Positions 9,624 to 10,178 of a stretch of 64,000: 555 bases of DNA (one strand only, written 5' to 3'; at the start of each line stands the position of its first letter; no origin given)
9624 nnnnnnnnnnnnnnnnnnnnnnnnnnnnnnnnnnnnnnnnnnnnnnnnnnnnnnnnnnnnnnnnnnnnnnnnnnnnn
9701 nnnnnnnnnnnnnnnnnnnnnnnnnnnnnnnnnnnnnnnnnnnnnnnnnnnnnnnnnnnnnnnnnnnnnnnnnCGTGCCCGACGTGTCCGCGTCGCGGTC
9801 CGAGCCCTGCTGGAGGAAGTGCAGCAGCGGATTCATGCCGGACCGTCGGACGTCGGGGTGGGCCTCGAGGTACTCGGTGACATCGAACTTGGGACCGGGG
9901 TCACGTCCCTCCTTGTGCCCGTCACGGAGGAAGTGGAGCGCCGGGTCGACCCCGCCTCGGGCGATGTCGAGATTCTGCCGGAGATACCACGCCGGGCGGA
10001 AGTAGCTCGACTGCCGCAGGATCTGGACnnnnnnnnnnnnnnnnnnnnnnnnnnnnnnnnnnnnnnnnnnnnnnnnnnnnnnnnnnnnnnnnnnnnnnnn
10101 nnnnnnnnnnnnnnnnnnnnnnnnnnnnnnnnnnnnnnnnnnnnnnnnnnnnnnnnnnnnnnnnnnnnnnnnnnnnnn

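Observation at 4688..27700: Unnamed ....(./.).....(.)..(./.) repeat shared by four proteins, including a stand-alone coiled-coil carrier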

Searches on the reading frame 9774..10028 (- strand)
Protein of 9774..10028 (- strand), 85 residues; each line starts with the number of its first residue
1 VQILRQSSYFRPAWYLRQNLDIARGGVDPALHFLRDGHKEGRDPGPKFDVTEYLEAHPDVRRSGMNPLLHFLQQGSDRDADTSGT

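Call 19: search_solved_structures(query=A2, max_evalue=10, show_alignments=3)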
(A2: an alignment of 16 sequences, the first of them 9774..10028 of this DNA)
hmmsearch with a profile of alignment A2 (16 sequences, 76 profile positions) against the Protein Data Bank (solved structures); distinct sequences matched with E-value up to 10: 0.
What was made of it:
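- Tried and rejected: A PDB sequence search with the repeat profile gave 0 hits at E 10 or better (call 19).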

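Call 27: search_protein_representatives(alignment_id=A2)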
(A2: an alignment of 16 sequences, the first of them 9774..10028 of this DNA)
Query: 16 sequences, 76 profile positions. Proteins with E-value up to 0.001 (for the whole library): 28827; up to 1e-10: 19920; up to 1e-30: 5558. The best 150 are listed.
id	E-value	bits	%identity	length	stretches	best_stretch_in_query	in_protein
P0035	0.0e+00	1080.2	-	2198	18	1-74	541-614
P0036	8.4e-292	958.2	-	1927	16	8-75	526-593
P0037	6.8e-265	872.0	-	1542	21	8-74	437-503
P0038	3.8e-246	811.9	-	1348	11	9-75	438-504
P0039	1.5e-242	800.4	-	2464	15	8-75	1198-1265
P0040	1.5e-238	787.6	-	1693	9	1-75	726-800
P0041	2.1e-221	732.6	-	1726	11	9-75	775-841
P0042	2.0e-220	729.5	-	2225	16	8-75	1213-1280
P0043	4.6e-199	661.0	-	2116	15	8-74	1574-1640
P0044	5.2e-194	644.8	-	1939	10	3-75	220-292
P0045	3.6e-187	622.9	-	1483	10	8-73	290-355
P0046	1.6e-183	611.3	-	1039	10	8-75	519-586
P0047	3.7e-178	594.1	-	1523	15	8-73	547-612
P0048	1.5e-177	592.2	-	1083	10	8-76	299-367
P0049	1.4e-175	585.8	-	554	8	7-75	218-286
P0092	1.8e-137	463.7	-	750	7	9-75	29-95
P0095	6.8e-137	461.9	-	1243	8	8-75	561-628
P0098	6.6e-135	455.5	-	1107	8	8-73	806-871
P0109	4.7e-130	439.9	-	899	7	7-74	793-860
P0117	7.1e-128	432.9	-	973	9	7-75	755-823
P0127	7.7e-124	420.0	-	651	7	8-74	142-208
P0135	2.0e-120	409.1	-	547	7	8-74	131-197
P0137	1.2e-119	406.5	-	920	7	1-75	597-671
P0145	5.2e-117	398.1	-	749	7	8-75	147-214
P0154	6.6e-116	394.6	-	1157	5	1-75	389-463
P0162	6.4e-114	388.2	-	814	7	8-75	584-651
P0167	2.4e-112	383.2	-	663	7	9-75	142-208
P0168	4.3e-112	382.4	-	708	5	2-75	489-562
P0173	7.4e-111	378.4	-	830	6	4-74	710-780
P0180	4.0e-110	376.1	-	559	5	9-75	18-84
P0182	9.6e-109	371.7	-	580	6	8-75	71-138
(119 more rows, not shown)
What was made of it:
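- The profile finds 28,827 clusters at E 1e-3 or better and 19,920 at 1e-10 or better (call 27).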

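Call 30: search_protein_families(library=pfam, alignment_id=A3, max_evalue=0.001)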
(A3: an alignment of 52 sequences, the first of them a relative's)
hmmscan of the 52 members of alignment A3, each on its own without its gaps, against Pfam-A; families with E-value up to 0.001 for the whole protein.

A. member 1, P0049 (554 aa): 3 families
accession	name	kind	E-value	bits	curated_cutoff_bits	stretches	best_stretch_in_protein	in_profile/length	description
PF00514.29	Arm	-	2.3e-08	34.3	20.6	0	308-324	7-24/41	Armadillo/beta-catenin-like repeat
PF05045.17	RgpF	-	0.00027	20.2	25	1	486-532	19-67/503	Rhamnan synthesis protein F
PF24706.1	DUF7669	-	0.00065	20.3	23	0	376-409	27-59/75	Domain of unknown function (DUF7669)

B. families by the number of members that match (of 52 scanned): 33 families (the first 25 are shown)
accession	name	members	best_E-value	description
PF00535.33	Glycos_transf_2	14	3.1e-55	Glycosyl transferase family 2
PF13692.12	Glyco_trans_1_4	14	7.5e-25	Glycosyl transferases group 1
PF13641.12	Glyco_tranf_2_3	7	9.6e-22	Glycosyltransferase like family 2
PF05045.17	RgpF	6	1.8e-61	Rhamnan synthesis protein F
PF00534.26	Glycos_transf_1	6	2.4e-12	Glycosyl transferases group 1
PF13524.12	Glyco_trans_1_2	5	3.2e-11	Glycosyl transferase-like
PF21374.3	WsaF_N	3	1.8e-44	WsaF, N-terminal domain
PF22772.2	WsaF_C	3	3.6e-44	WsaF, C-terminal domain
PF13578.12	Methyltransf_24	3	5.8e-25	Methyltransferase domain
PF10111.15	Glyco_tranf_2_2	3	4.1e-18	Glycosyltransferase like family 2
PF24706.1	DUF7669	3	1.5e-09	Domain of unknown function (DUF7669)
PF04577.19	Glyco_transf_61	2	3.2e-18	Glycosyltransferase 61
PF13704.12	Glyco_tranf_2_4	2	5.9e-16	Glycosyl transferase family 2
PF13469.12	Sulfotransfer_3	2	2.5e-06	Sulfotransferase family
PF14307.12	Glyco_tran_WbsX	1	7.1e-138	Glycosyltransferase WbsX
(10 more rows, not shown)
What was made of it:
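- Closest known: DUF4214. Different: It co-occurs with the repeat in 1 of 52 proteins, rather than coinciding with it (call 30).
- Among 52 repeat-rich proteins the co-occurring families are GT2 (14), Glyco_trans_1_4 (14), RgpF (6), WsaF (3), Methyltransf_24 (3), WbsX, GT61, GT92 and Sulfotransfer_3 (call 30). The module accompanies enzymes of many chemistries, so the ligand should be generic (call 30).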

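Call 35: list_cluster_members(proteins=[P0049, P0135, P0180, P0182, P0127, P0167, P0035, P0037, P0092, P0145])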
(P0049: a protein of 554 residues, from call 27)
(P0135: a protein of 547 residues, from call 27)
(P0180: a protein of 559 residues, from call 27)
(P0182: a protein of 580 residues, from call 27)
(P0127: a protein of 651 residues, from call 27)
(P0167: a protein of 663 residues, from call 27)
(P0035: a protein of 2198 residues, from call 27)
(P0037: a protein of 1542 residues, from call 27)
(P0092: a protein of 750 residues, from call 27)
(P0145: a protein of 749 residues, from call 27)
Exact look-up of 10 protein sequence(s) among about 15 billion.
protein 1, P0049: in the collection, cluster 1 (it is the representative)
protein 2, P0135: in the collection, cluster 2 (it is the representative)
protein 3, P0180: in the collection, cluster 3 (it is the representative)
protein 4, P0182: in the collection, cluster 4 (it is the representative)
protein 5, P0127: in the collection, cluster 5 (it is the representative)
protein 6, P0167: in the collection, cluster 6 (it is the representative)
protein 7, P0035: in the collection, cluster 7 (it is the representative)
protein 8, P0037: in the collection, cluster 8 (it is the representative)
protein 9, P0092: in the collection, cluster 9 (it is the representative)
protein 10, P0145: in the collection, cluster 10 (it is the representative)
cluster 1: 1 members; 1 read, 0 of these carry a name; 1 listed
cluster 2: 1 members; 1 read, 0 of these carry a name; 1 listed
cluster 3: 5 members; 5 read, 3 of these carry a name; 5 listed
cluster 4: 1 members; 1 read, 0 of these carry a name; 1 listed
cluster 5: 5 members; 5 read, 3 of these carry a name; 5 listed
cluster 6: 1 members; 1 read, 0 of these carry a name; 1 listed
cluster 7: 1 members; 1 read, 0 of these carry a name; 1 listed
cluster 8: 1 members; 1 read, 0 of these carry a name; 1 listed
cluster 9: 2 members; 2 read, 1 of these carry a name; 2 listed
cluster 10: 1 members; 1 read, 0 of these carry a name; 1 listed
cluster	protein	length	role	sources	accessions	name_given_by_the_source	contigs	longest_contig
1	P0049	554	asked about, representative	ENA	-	-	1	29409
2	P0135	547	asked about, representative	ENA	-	-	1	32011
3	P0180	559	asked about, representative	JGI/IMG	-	hypothetical protein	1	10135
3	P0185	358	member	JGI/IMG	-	hypothetical protein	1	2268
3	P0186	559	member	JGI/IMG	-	hypothetical protein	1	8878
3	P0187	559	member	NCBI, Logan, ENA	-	-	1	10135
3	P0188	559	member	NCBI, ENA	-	-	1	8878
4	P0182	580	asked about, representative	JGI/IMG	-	-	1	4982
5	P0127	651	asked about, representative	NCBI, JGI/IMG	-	-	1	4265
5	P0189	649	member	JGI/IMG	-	hypothetical protein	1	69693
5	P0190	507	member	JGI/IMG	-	hypothetical protein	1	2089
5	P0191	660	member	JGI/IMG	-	hypothetical protein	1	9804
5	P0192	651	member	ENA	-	-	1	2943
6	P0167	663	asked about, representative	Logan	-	-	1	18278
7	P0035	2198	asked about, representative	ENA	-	-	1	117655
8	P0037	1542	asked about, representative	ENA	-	-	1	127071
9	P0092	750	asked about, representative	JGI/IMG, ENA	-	-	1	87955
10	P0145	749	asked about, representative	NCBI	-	-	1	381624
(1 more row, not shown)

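Call 36: search_protein_families(library=pfam, proteins=[P0049, P0135, P0180, P0127], max_evalue=10)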
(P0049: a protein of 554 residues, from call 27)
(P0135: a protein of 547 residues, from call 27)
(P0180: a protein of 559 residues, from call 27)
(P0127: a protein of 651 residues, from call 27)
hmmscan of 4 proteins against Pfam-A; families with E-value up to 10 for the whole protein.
P0049 (554 aa): 5 families
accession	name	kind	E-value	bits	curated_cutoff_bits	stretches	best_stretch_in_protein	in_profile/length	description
PF00514.29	Arm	-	2.3e-08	34.3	20.6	0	308-324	7-24/41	Armadillo/beta-catenin-like repeat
PF05045.17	RgpF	-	0.00027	20.2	25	1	486-532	19-67/503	Rhamnan synthesis protein F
PF24706.1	DUF7669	-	0.00065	20.3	23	0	376-409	27-59/75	Domain of unknown function (DUF7669)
PF05952.17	ComX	-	0.011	16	25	0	262-273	6-17/55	Bacillus competence pheromone ComX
PF17772.7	zf-MYST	-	0.61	10.2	28.8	0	339-346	17-24/55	MYST family zinc finger domain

P0135 (547 aa): 5 families
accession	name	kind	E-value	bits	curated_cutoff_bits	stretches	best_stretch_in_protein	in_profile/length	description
PF00535.33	Glycos_transf_2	-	1.2e-10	42.1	23.3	1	464-534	1-73/168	Glycosyl transferase family 2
PF03973.19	Triabin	-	0.0042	17.4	21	0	275-296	17-38/149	Triabin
PF02087.21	Nitrophorin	-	0.22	12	23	0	170-184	16-30/178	Nitrophorin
PF19468.4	DUF6005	-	0.23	10.9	25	1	358-458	145-237/327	Family of unknown function (DUF6005)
PF17648.7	Luciferase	-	0.58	10.8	23.7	0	129-148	33-53/63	Luciferase domain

P0180 (559 aa): 1 family
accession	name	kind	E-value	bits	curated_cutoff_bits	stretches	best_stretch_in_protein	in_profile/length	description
PF07842.17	GCFC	-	0.013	15.5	28.1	0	8-48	4-44/275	GC-rich sequence DNA-binding factor-like protein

P0127 (651 aa): 0 families
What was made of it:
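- Closest known: DUF7669. Same: Weak partial matches of the repeat consensus and of 3 of 52 repeat-rich proteins to positions 27-59 of this 75-position model (calls 30, 36).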

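Call 40: predict_structure(alignment_id=A2)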
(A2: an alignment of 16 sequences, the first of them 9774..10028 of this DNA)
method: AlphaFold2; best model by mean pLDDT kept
length: 85 residues; sequences in the alignment: 16
mean_pLDDT: 91.5   pTM: 0.79
mean pLDDT of the five models: 91.5, 91.4, 91.0, 90.9, 90.7
residues with pLDDT >= 90: 74; 70-90: 1; 50-70: 6; < 50: 4
segments of 3 or more residues with pLDDT < 50: none
pLDDT, mean of each block of 10 residues (from residue 1): 94 98 98 98 98 98 97 72 48
secondary structure, 60 per line:
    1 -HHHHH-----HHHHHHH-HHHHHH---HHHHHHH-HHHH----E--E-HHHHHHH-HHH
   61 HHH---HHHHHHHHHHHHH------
elements in order: H2-6 H12-18 H20-25 H29-35 H37-40 H50-56 H58-63 H67-79
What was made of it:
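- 9801..10001 (-): The two 38-residue repeats at the C-terminus of p3. AF2 of the repeat pair alone gives pLDDT 91.5, with about three short helices per unit (call 40).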

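Call 45: fold_search(model_id=the predicted structure, library=pdb)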
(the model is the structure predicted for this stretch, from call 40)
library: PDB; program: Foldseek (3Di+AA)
matches with E <= 10: 2; with E <= 0.001: 0
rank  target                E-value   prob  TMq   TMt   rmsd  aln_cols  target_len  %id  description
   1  8eov                  6.5e+00  0.02  0.18  0.13  10.2        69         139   25  Precisely patterned nanofibers made from extendable protein multiplexes (released 2023-08-16)
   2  4d8j_G                9.1e+00  0.02  0.30  0.20  11.3        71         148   15  Structure of E. coli MatP-mats complex (released 2012-11-21)

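Call 69: search_protein_families(library=pfam, proteins=[P0173, P0109, P0137, P0162, P0168, P0098, P0117, P0046, P0095, P0154], max_evalue=0.0001)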
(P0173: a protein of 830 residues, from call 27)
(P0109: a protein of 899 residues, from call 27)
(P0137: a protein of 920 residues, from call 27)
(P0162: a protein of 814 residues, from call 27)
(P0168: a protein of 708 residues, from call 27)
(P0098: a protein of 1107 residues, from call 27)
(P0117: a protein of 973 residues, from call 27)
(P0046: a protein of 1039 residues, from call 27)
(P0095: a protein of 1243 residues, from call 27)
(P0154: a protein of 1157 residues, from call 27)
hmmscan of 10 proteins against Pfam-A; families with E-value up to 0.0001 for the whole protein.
P0173 (830 aa): 0 families

P0109 (899 aa): 0 families

P0137 (920 aa): 1 family
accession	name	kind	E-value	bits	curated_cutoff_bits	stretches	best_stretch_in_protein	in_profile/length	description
PF13469.12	Sulfotransfer_3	-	2.5e-06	28.3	27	1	27-225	2-215/216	Sulfotransferase family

P0162 (814 aa): 1 family
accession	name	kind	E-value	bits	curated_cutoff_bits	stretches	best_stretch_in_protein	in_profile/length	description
PF06522.17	B12D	-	4.7e-08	32.7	21.5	0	624-637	22-35/54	NADH-ubiquinone reductase complex 1 MLRQ subunit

P0168 (708 aa): 0 families

P0098 (1107 aa): 3 families
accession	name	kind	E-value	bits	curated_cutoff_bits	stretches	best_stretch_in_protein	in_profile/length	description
PF02585.22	PIG-L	-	1.6e-13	51.7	28.2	1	23-139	1-114/129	GlcNAc-PI de-N-acetylase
PF00535.33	Glycos_transf_2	-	2e-13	51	23.3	1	253-390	1-146/168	Glycosyl transferase family 2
PF10111.15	Glyco_tranf_2_2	-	1.1e-05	25.5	27.3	1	311-452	66-221/276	Glycosyltransferase like family 2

P0117 (973 aa): 2 families
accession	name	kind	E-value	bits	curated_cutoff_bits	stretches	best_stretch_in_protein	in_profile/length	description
PF13578.12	Methyltransf_24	-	5.8e-25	88.6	26.3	1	56-172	1-105/105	Methyltransferase domain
PF21007.2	FBF1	-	7.8e-06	25.1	45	1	261-435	302-460/524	Fas-binding factor 1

P0046 (1039 aa): 0 families

P0095 (1243 aa): 11 families
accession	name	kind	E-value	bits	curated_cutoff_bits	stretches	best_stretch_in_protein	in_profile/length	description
PF00535.33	Glycos_transf_2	-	8.7e-35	120.6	23.3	2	1013-1125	1-116/168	Glycosyl transferase family 2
PF10111.15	Glyco_tranf_2_2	-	6.1e-21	75.6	27.3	1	1021-1213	11-216/276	Glycosyltransferase like family 2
PF13847.12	Methyltransf_31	-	2.9e-20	72.8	27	1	38-156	3-122/145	Methyltransferase domain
PF08241.18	Methyltransf_11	-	3.3e-20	73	21.2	1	43-136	1-95/95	Methyltransferase domain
PF13641.12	Glyco_tranf_2_3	-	1.4e-17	64.9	27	1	1012-1198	3-196/230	Glycosyltransferase like family 2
PF13649.12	Methyltransf_25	-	2e-16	60.9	27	1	42-132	1-97/97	Methyltransferase domain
PF13489.12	Methyltransf_23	-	2.7e-12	47.2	27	1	31-142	16-122/164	Methyltransferase domain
PF08242.18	Methyltransf_12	-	1e-08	36.2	30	1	43-134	1-98/98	Methyltransferase domain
PF13632.12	Glyco_trans_2_3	-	1.7e-07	31.7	27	0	849-898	71-119/198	Glycosyl transferase family group 2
PF01209.24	Ubie_methyltran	-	8.4e-07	29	20.1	1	35-142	44-157/233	ubiE/COQ5 methyltransferase family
PF05175.20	MTS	-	6.6e-05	23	23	0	35-147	28-149/170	Methyltransferase small domain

P0154 (1157 aa): 8 families
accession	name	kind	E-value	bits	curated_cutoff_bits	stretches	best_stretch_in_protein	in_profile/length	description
PF08241.18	Methyltransf_11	-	4.8e-24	85.3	21.2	1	50-143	1-95/95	Methyltransferase domain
PF13649.12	Methyltransf_25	-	3.6e-20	72.9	27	1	49-139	1-97/97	Methyltransferase domain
PF13847.12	Methyltransf_31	-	1.3e-16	61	27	1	46-155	4-114/145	Methyltransferase domain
PF13489.12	Methyltransf_23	-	2.6e-14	53.7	27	1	46-164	23-124/164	Methyltransferase domain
PF13692.12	Glyco_trans_1_4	-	1e-13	52.2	27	1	936-1044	14-117/142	Glycosyl transferases group 1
PF00534.26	Glycos_transf_1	-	1.6e-13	51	26.4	1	911-1043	5-132/172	Glycosyl transferases group 1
PF08242.18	Methyltransf_12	-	2.2e-11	44.7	30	1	50-141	1-98/98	Methyltransferase domain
PF01209.24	Ubie_methyltran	-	1.2e-07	31.8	20.1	1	46-143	48-151/233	ubiE/COQ5 methyltransferase family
